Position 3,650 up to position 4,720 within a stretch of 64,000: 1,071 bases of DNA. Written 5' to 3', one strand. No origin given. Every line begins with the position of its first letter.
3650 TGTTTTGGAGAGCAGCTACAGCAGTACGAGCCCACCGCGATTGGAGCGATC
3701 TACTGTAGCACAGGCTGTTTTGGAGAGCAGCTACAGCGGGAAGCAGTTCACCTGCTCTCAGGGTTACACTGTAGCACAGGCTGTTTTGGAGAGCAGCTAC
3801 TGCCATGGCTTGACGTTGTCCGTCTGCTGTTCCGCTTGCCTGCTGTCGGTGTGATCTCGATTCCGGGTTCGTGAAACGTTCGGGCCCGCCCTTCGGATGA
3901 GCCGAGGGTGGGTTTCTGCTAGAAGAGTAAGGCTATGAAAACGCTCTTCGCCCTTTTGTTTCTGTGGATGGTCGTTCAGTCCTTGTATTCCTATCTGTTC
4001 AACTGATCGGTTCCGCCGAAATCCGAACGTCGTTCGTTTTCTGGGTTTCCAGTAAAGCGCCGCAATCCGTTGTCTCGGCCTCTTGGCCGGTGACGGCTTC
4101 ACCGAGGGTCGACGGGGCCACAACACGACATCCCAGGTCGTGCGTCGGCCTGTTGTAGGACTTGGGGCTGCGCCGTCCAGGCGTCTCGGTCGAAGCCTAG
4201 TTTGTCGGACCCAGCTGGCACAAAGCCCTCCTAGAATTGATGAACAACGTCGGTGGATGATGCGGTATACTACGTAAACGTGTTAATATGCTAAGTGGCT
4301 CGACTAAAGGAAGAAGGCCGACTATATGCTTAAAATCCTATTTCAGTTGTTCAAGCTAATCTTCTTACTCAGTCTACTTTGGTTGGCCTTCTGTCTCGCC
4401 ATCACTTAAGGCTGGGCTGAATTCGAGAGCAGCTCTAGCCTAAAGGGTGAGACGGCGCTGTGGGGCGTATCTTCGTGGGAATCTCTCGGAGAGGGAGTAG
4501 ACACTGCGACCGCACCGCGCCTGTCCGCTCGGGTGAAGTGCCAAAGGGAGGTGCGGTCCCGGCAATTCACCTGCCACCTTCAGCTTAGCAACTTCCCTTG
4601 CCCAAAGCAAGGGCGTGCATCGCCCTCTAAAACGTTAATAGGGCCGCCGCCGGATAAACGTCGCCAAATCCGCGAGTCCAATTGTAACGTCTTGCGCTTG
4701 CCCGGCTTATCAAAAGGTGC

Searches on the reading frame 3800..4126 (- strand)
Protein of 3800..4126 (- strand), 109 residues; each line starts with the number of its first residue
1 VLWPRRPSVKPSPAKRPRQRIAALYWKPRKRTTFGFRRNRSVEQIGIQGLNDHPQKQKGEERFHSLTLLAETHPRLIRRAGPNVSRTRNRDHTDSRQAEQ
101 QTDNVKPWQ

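Call 35: search_protein_families(library=pfam, proteins=[window:3800-4126:-], max_evalue=1)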
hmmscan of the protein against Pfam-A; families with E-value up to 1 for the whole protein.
window:3800-4126:- (109 aa): 0 families

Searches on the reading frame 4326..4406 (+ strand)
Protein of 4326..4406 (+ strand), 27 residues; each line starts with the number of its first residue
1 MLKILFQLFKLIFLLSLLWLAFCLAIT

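Call 35: search_protein_families(library=pfam, proteins=[window:4326-4406:+], max_evalue=1)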
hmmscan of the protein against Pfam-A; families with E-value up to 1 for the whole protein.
window:4326-4406:+ (27 aa): 0 families

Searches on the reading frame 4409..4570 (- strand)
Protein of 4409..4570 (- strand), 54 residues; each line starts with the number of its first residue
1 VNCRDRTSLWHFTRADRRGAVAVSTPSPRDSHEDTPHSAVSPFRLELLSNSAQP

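Call 35: search_protein_families(library=pfam, proteins=[window:4409-4570:-], max_evalue=1)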
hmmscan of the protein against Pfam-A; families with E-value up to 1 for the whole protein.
window:4409-4570:- (54 aa): 1 family
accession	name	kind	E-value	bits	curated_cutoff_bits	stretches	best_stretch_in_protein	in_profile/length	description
PF11416.13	Syntaxin-5_N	-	0.35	10.6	16.6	1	1-8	4-11/23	Syntaxin-5 N-terminal, Sly1p-binding domain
